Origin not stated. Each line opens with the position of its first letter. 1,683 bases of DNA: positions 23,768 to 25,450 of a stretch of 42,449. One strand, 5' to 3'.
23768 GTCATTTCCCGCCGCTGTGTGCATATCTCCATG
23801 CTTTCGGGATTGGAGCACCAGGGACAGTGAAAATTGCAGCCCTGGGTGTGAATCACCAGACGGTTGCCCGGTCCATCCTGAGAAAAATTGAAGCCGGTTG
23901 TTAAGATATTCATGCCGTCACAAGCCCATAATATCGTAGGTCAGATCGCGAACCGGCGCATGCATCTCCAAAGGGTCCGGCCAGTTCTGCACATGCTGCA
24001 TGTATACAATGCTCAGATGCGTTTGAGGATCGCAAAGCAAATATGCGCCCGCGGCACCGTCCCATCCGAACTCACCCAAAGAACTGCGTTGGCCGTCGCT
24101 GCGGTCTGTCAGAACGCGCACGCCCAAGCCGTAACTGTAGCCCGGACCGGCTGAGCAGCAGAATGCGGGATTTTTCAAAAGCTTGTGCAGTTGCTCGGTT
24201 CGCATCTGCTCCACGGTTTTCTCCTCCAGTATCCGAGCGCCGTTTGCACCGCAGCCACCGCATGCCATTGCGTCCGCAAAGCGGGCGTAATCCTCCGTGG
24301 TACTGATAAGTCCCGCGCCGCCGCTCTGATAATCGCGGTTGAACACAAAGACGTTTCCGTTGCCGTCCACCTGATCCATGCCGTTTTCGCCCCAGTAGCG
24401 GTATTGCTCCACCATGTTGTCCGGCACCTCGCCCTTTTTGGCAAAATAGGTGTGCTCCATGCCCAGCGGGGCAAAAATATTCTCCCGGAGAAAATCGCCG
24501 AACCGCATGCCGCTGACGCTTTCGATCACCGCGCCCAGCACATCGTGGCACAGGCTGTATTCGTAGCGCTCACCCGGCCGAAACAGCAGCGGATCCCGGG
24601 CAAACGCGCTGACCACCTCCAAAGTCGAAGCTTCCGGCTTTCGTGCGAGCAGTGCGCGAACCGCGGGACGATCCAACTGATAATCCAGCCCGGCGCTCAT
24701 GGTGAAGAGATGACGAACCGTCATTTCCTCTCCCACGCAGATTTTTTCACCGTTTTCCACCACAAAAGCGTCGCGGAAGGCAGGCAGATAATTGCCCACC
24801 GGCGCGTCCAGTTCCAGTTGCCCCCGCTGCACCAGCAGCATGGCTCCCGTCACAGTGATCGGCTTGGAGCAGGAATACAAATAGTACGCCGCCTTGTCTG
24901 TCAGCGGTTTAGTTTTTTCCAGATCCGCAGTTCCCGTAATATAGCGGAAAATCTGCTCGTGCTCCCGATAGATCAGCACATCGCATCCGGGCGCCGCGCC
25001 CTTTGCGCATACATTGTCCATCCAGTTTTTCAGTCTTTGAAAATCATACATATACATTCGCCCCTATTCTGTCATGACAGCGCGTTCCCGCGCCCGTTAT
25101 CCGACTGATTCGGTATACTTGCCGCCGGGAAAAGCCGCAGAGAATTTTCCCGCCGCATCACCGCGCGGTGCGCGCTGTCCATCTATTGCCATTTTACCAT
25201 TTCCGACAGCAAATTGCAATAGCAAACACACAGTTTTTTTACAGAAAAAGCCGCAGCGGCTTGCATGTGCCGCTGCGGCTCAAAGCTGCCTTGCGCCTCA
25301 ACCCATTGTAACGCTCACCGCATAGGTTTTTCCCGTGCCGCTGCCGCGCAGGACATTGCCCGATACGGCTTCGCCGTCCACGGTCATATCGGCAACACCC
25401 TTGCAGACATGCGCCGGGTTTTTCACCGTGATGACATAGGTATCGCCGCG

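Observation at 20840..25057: Operon of a beta-lactamase-fold serine hydrolase, a minimal (PflA-size) activase and a divergent PFL2-class glycyl radical enzyme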

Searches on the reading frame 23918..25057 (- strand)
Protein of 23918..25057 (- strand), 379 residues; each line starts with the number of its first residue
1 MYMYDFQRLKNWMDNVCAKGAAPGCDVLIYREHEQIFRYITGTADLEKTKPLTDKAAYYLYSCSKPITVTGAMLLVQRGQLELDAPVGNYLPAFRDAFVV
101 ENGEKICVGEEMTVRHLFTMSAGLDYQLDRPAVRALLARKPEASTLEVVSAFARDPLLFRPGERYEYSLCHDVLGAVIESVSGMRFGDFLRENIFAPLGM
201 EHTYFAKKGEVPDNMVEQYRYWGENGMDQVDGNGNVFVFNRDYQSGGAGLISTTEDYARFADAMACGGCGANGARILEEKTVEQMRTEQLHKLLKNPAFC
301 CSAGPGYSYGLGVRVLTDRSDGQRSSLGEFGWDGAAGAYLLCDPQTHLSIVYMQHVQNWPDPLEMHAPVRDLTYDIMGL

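Call 3: search_protein_families(library=pfam, proteins=[window:23918-25057:-], max_evalue=0.01)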
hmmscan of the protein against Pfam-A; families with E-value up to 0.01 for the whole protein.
window:23918-25057:- (379 aa): 1 family
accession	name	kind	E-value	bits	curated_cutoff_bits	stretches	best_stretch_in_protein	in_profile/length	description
PF00144.29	Beta-lactamase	-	2.6e-59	201.5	27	1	14-370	6-324/329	Beta-lactamase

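Call 4: search_protein_families(library=ncbifam, proteins=[window:23918-25057:-], max_evalue=0.01)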
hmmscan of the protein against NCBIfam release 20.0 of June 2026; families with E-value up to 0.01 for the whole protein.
window:23918-25057:- (379 aa): 36 families (the best 25 are shown)
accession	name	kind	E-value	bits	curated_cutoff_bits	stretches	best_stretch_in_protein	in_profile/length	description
NF052559.1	MthAcHydAcmB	equivalog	3.4e-41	141.3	550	1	18-362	20-375/391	methyl acetate hydrolase AcmB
NF002968.0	PRK03642.1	equivalog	1.7e-19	70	385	1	28-355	61-394/432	penicillin binding protein PBP4B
NF038269.1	lipase_LipE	equivalog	5.2e-14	52.2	750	1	44-206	75-223/407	lipase LipE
NF033085.1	bla_class_C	equivalog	5.2e-12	45.2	415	1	11-263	10-233/356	class C beta-lactamase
NF009622.0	PRK13128.1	equivalog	8.2e-12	44.4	443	1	3-256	3-234/518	D-aminopeptidase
NF033575.1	blaRHO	exception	2.5e-10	39.9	825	1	36-219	59-217/380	RHO family class C beta-lactamase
NF045925.1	3-sucCA_synth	equivalog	7.1e-10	37.9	800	1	50-200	75-208/498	3-succinylated cholic acid synthase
NF012173.1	CMY2-MIR-ACT-EC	exception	2.6e-09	36.4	680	1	19-221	42-221/380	CMY2/MIR/ACT/EC family class C beta-lactamase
NF038238.1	blaBUT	exception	3.6e-09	36.2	850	1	19-220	44-222/383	BUT family class C beta-lactamase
NF038366.1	blaSFDC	exception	4.7e-09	35.8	840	1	21-225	44-224/382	SFDC family class C beta-lactamase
NF007943.0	PRK10662.1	equivalog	2.6e-08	32.9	266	1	15-217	43-236/380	D-alanyl-D-alanine-carboxypeptidase/endopeptidase AmpH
NF040478.1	blaLAQ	exception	5.3e-08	32.2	850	1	18-261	40-253/380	LAQ family class C beta-lactamase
NF052353.1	EstBLacLipLMycb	equivalog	6.4e-08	31.9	650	1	25-204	42-205/420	esterase/beta-lactamase LipL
NF041663.1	ampC_Sliq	exception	1.6e-07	30.6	860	1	16-97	35-115/378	cephalosporin-hydrolyzing class C beta-lactamase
NF000185.2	BlaEC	exception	1.6e-07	30.6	850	1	23-261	42-250/377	BlaEC family class C beta-lactamase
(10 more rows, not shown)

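Call 27: find_homologous_proteins(query=window:23918-25057:-, max_evalue=0.00001)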
Query window:23918-25057:- (379 aa): 5819 proteins with E <= 0.00001 among 8000 candidates; the best 120 are listed.
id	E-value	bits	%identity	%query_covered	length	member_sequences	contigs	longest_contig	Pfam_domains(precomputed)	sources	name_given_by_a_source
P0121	4.3e-260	880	99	100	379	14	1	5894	PF00144.30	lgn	-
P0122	1.5e-166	572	64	99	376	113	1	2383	PF00144.30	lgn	-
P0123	1.4e-135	470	56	99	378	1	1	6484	PF00144.30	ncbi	-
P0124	5.0e-135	469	56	99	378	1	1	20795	PF00144.30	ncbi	-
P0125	1.1e-132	461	56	99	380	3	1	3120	PF00144.30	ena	-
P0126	5.7e-129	449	54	99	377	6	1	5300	PF00144.30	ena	-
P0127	9.9e-128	445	53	99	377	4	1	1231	PF00144.30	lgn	-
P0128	7.8e-127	442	53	99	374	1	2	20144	PF00144.30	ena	-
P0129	2.2e-126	440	53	94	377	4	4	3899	PF00144.30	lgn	-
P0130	6.7e-126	439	53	99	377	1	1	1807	PF00144.30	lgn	-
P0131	2.4e-125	437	54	99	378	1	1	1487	PF00144.30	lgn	-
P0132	7.7e-125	435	53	99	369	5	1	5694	PF00144.30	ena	-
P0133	1.0e-124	435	53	99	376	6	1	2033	PF00144.30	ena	-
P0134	2.4e-124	433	52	99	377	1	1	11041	PF00144.30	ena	-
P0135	2.6e-124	433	53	99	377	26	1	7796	PF00144.30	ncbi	-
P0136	2.8e-124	433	52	99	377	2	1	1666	PF00144.30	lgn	-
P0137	3.1e-124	433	53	99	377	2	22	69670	PF00144.30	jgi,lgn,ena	-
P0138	3.6e-124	433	51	99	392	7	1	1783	PF00144.30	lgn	-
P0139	6.4e-124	432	52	99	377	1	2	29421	PF00144.30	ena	-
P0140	7.4e-124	432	53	99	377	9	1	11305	PF00144.30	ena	-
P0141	1.0e-123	431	52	99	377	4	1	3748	PF00144.30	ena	-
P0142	1.1e-123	431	52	99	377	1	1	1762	PF00144.30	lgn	-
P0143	1.7e-123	431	52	99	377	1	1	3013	PF00144.30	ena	-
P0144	2.1e-123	430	51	99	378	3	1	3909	PF00144.30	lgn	-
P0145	2.6e-123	430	53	99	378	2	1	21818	PF00144.30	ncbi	-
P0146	2.9e-123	430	52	99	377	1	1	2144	PF00144.30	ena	-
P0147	3.9e-123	429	52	99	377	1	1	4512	PF00144.30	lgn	-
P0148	7.4e-123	428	50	99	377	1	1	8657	PF00144.30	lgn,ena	-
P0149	1.0e-122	428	51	99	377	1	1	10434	PF00144.30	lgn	-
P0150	2.0e-122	427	52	99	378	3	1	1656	PF00144.30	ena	-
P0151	2.3e-122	427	51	100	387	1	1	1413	PF00144.30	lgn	-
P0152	2.5e-122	427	50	99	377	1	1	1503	PF00144.30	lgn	-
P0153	3.3e-122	426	52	99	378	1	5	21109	PF00144.30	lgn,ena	-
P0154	3.4e-122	426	51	99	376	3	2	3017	PF00144.30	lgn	-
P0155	3.8e-122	426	49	99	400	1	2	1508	PF00144.30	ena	-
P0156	6.9e-122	425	52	99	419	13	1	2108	PF00144.30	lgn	-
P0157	7.7e-122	425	51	99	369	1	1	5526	PF00144.30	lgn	-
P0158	9.3e-122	425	53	99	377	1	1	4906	PF00144.30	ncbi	-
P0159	1.1e-121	425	51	99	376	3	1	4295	PF00144.30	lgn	-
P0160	1.6e-121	424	52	99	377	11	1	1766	PF00144.30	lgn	-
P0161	1.7e-121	424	52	99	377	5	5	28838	PF00144.30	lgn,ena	-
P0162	1.9e-121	424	52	99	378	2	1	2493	PF00144.30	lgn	-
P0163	2.3e-121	424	52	99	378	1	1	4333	PF00144.30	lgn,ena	-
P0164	2.5e-121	423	52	99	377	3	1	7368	PF00144.30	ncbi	-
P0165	9.0e-121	422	50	99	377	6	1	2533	PF00144.30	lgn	-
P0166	1.0e-120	421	50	99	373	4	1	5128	PF00144.30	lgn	-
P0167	1.1e-120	421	51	99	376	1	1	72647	PF00144.30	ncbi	-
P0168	1.9e-120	421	51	99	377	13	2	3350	PF00144.30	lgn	-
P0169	4.4e-120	419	51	99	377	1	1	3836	PF00144.30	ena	-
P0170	4.7e-120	419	49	99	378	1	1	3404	PF00144.30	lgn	-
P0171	5.4e-120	419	51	99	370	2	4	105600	PF00144.30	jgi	-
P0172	7.5e-120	419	49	99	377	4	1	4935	PF00144.30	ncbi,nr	ncbi:MAG: beta-lactamase family protein [Clostridia bacterium]|nr:beta-lactamase family protein [Clo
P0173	9.5e-120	418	50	99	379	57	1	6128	PF00144.30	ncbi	-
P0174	1.1e-119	418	51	99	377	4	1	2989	PF00144.30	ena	-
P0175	1.2e-119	418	50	99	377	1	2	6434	PF00144.30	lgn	-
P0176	3.9e-119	416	52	99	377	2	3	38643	PF00144.30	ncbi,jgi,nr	ncbi:MAG: beta-lactamase family protein [Ruminococcaceae bacterium]|nr:beta-lactamase family protein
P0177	5.3e-119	416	52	99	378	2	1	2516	PF00144.30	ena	-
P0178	5.6e-119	416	51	99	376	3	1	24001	PF00144.30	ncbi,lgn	-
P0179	5.8e-119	416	50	99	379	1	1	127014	PF00144.30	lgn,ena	-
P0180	6.1e-119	416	50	99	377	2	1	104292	PF00144.30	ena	-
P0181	8.4e-119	415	50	99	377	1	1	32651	PF00144.30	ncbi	-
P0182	1.0e-118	415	49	99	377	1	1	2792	PF00144.30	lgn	-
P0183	1.1e-118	415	51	99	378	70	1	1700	PF00144.30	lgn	-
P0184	1.4e-118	414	52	99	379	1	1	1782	PF00144.30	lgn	-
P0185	1.6e-118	414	49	99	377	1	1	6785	PF00144.30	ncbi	-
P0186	1.8e-118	414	50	99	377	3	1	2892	PF00144.30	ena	-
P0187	2.1e-118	414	50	99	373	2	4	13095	PF00144.30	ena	-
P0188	3.9e-118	413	52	96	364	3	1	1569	PF00144.30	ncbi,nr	ncbi:MAG: beta-lactamase family protein, partial [Clostridia bacterium]|nr:beta-lactamase family pro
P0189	4.1e-118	413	49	99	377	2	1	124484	PF00144.30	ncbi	-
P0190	6.3e-118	412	52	99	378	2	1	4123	PF00144.30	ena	-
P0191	1.1e-117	411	50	99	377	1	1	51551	PF00144.30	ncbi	-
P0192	1.1e-117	411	49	99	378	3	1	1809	PF00144.30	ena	-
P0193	1.7e-117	411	49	99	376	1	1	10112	PF00144.30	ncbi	-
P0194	2.8e-117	410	51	98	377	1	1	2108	PF00144.30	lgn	-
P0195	3.4e-117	410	51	99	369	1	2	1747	PF00144.30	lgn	-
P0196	3.7e-117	410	50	99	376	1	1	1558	PF00144.30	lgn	-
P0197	3.8e-117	410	50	99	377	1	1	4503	PF00144.30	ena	-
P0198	4.3e-117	409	49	99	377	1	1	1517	PF00144.30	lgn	-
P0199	5.8e-117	409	49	99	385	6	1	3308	PF00144.30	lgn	-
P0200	8.4e-117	409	48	99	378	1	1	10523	PF00144.30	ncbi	-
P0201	9.8e-117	408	52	99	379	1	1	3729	PF00144.30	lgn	-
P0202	1.8e-116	407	50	99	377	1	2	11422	PF00144.30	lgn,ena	-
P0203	3.4e-116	407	52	99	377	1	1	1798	PF00144.30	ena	-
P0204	3.6e-116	406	47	99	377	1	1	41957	PF00144.30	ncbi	-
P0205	4.0e-116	406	50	99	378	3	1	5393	PF00144.30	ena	-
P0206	5.1e-116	406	51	99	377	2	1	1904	PF00144.30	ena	-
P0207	5.5e-116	406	50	99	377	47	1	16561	PF00144.30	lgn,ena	-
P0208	7.9e-116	405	50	99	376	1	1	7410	PF00144.30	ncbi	-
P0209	8.4e-116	405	49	99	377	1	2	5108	PF00144.30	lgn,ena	-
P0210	8.4e-116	405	52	94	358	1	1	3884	PF00144.30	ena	-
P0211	8.6e-116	405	50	99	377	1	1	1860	PF00144.30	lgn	-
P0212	8.9e-116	405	49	99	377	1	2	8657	PF00144.30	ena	-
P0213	9.4e-116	405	49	99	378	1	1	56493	PF00144.30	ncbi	-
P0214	9.5e-116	405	48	99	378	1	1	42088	PF00144.30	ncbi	-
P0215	9.8e-116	405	48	99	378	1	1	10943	PF00144.30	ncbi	-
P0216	1.1e-115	405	50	99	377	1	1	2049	PF00144.30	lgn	-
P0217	1.8e-115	404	50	99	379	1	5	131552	PF00144.30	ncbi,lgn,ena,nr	ncbi:MAG: beta-lactamase family protein [Clostridia bacterium]|nr:beta-lactamase family protein [Clo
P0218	2.4e-115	404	50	99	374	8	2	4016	PF00144.30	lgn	-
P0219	2.6e-115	404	49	99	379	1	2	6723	PF00144.30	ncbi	-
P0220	4.1e-115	403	50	99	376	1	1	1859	PF00144.30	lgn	-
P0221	4.4e-115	403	47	99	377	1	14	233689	PF00144.30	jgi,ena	-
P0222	4.4e-115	403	50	99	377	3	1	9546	PF00144.30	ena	-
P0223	5.2e-115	403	48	99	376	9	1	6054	PF00144.30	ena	-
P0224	7.1e-115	402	47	99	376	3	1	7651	PF00144.30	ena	-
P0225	7.8e-115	402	49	99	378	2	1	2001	PF00144.30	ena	-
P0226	8.8e-115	402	48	100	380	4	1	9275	PF00144.30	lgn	-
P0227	9.9e-115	402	48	99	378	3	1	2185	PF00144.30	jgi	jgi:CubicO group peptidase (beta-lactamase class C family)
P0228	9.9e-115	402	49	99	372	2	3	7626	PF00144.30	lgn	-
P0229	1.2e-114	401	49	99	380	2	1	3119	PF00144.30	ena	-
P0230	1.2e-114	401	50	99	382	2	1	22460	PF00144.30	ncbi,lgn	-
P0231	1.5e-114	401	48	99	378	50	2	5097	PF00144.30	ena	-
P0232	1.5e-114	401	50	99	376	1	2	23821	PF00144.30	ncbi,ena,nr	ncbi:MAG: beta-lactamase family protein [Clostridia bacterium]|nr:beta-lactamase family protein [Clo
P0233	1.5e-114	401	49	99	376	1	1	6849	PF00144.30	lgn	-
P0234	1.7e-114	401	49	99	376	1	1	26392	PF00144.30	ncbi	-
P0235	2.6e-114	400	49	99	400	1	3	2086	PF00144.30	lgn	-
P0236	2.8e-114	400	51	99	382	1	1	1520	PF00144.30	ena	-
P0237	3.3e-114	400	50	99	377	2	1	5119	PF00144.30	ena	-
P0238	3.7e-114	400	48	99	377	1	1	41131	PF00144.30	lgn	-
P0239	4.3e-114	400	48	99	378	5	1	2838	PF00144.30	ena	-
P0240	4.7e-114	399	49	99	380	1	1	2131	PF00144.30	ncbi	ncbi:MAG: serine hydrolase domain-containing protein [Eubacteriales bacterium]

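Call 29: find_encoding_contigs(protein=P0124, flank=7000, max_places=3)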
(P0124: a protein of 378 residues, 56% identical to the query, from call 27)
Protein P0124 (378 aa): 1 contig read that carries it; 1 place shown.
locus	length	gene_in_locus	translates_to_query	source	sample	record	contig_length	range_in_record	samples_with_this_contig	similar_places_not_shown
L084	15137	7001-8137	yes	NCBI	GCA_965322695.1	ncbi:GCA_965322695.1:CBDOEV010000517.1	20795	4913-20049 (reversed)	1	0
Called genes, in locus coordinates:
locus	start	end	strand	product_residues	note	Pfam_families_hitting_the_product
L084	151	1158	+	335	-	PF01368:DHH (weak)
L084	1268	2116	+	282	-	PF13292:DXP_synthase_N, PF00456:Transketolase_N, PF00676:E1_dh, PF02775:TPP_enzyme_C (weak)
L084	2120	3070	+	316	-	PF02779:Transket_pyr, PF02780:Transketolase_C, PF22613:Transketolase_C_1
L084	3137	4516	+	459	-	PF01554:MatE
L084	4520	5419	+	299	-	PF00849:PseudoU_synth_2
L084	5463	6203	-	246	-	PF13263:PHP_C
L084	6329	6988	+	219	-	PF00702:Hydrolase, PF12710:HAD, PF13419:HAD_2, PF13242:Hydrolase_like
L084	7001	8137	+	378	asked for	PF00144:Beta-lactamase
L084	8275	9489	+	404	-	PF01979:Amidohydro_1, PF12890:DHOase, PF19799:DUF6282 (faint)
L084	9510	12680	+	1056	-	PF25596:CPSase_L_D1, PF02786:CPSase_L_D2, PF07478:Dala_Dala_lig_C (weak), PF02787:CPSase_L_D3, PF25596:CPSase_L_D1, PF02786:CPSase_L_D2, PF07478:Dala_Dala_lig_C, PF02142:MGS, +5 more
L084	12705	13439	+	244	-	PF00175:NAD_binding_1, PF10418:DHODB_Fe-S_bind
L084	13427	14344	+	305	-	PF01180:DHO_dh, PF01207:Dus (weak), PF03060:NMO (weak)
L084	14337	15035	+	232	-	PF00215:OMPdecase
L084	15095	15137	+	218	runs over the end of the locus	PF00156:Pribosyltran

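Call 30: find_encoding_contigs(protein=P0137, flank=7000, max_places=3)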
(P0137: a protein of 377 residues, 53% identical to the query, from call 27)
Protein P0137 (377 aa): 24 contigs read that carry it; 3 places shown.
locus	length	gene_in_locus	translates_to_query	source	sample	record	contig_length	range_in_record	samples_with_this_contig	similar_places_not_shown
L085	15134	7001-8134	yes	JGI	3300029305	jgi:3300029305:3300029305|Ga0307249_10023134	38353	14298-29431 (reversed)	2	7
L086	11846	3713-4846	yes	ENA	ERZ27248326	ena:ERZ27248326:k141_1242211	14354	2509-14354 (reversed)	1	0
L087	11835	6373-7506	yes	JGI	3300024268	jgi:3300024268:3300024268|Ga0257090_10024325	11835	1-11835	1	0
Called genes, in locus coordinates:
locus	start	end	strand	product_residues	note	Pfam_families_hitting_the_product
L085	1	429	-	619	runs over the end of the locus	-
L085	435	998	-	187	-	PF16011:CBM9_2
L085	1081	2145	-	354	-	-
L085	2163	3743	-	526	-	PF02129:Peptidase_S15, PF08530:PepX_C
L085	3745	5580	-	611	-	-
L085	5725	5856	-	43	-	-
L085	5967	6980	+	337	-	PF02311:AraC_binding, PF12833:HTH_18, PF00165:HTH_AraC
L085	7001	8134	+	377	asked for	PF00144:Beta-lactamase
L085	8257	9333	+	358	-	PF01408:GFO_IDH_MocA, PF22725:GFO_IDH_MocA_C3, PF02894:GFO_IDH_MocA_C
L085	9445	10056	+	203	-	PF00436:SSB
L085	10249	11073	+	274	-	PF04909:Amidohydro_2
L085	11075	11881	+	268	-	PF04909:Amidohydro_2 (weak)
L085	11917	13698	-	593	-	PF01926:MMR_HSR1, PF02421:FeoB_N, PF07670:Gate, PF07664:FeoB_C, PF07670:Gate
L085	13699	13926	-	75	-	PF04023:FeoA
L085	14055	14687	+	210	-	PF00730:HhH-GPD, PF00633:HHH, PF10576:EndIII_4Fe-2S (weak)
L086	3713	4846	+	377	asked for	PF00144:Beta-lactamase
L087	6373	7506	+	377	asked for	PF00144:Beta-lactamase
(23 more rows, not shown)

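Call 55: search_solved_structures(query=window:23918-25057:-, max_evalue=0.00001, show_alignments=1)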
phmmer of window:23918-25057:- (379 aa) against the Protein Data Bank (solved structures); distinct sequences matched with E-value up to 0.00001: 85 (the best 60 are shown).
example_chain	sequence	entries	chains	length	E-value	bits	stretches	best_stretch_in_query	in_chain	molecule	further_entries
7pp3_A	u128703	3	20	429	1.3e-48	169.1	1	18-355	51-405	Esterase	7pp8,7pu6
4ivi_A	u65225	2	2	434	3.1e-42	148.2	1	8-355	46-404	Carboxylesterase | Carboxylesterases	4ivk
4p6b_A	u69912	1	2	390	1.9e-37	132.4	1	11-353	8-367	Est-Y29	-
4p85_A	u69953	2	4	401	2.1e-37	132.3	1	11-353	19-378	Est-Y29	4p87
5zwv_B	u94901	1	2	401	3e-37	131.8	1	11-353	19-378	Est-Y29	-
5zwr_B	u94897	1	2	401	4.4e-37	131.2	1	11-353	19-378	Est-Y29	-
5zwq_A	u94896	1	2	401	7.5e-37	130.5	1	11-353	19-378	Est-Y29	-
7atl_AAA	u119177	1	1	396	4.2e-28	101.7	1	16-208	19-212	Esterase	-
7uda_A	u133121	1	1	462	4e-27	98.5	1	7-353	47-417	Beta-lactamase domain-containing protein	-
7u1b_A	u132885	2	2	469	4.3e-27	98.4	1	7-353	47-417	Beta-lactamase domain-containing protein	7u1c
1ci8_A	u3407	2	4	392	4e-23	85.3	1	17-355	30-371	PROTEIN (CARBOXYLESTERASE)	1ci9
7v21_A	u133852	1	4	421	1.4e-18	70.4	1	19-267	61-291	Serine beta-lactamase-like protein LACTB, mitochondrial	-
7ulw_A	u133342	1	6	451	1.3e-17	67.1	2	139-267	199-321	Serine beta-lactamase-like protein LACTB, mitochondrial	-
7v1y_A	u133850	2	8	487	1.7e-17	66.8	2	139-267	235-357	Serine beta-lactamase-like protein LACTB, mitochondrial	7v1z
2qmi_A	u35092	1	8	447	2.8e-17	66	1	6-313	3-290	Pbp related beta-lactamase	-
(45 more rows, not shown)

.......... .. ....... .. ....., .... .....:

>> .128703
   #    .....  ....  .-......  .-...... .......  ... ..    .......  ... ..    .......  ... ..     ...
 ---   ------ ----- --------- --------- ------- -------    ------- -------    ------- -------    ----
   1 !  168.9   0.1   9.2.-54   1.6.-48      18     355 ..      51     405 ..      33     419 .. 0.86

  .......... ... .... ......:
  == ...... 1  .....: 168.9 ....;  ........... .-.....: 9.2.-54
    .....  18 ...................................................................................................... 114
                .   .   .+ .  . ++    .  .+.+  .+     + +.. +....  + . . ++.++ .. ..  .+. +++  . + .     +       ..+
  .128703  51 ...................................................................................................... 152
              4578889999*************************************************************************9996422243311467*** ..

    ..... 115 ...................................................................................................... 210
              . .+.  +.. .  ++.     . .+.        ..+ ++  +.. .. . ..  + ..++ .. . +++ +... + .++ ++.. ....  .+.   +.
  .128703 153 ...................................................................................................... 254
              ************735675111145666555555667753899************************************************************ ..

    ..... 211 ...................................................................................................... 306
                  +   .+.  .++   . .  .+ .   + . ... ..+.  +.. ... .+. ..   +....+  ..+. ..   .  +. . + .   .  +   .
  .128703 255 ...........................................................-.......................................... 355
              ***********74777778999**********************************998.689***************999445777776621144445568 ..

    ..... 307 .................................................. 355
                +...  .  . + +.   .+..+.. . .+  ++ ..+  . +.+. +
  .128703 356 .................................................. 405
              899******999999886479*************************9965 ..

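Call 64: find_related_loci(query=window:23918-25057:-, collection=metagenome_contigs, flank=5000)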
Query window:23918-25057:- (379 aa) in metagenome_contigs; peptide patterns used: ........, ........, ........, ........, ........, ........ (x = any residue, [..] = any of these).
66 stretches matched a pattern; 6 encode a relative of the query (tblastn E <= 1e-3); 6 distinct loci.
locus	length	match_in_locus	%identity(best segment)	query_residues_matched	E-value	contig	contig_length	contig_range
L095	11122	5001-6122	64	4-379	8e-171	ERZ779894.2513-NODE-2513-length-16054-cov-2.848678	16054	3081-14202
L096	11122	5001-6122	64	4-379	4e-170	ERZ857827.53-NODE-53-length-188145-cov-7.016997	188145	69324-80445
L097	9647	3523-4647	41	5-377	8e-82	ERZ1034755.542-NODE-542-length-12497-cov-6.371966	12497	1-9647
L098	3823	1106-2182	36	5-374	2e-65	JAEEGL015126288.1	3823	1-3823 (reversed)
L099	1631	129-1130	38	22-372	6e-60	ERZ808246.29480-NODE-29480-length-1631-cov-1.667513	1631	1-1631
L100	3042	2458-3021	44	19-205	4e-43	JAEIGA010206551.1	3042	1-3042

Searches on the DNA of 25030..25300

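Call 71: search_rna_families(source=window, start=25030, end=25300, threshold=evalue, max_evalue=1)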
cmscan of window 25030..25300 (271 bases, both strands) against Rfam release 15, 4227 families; matches with E-value up to 1: 3.
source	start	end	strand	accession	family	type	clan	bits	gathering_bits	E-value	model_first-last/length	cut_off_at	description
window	25175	25281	-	RF01405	STnc490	Gene; sRNA;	-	21.5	56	0.025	1-124/124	no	STnc490 Hfq binding RNA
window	25171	25285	-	RF00599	SNORA77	Gene; snRNA; snoRNA; HACA-box;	-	20.3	42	0.038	1-125/125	no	Small nucleolar RNA SNORA77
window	25169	25293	-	RF00403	SNORA41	Gene; snRNA; snoRNA; HACA-box;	-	18.5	80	0.88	1-133/133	no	Small nucleolar RNA SNORA41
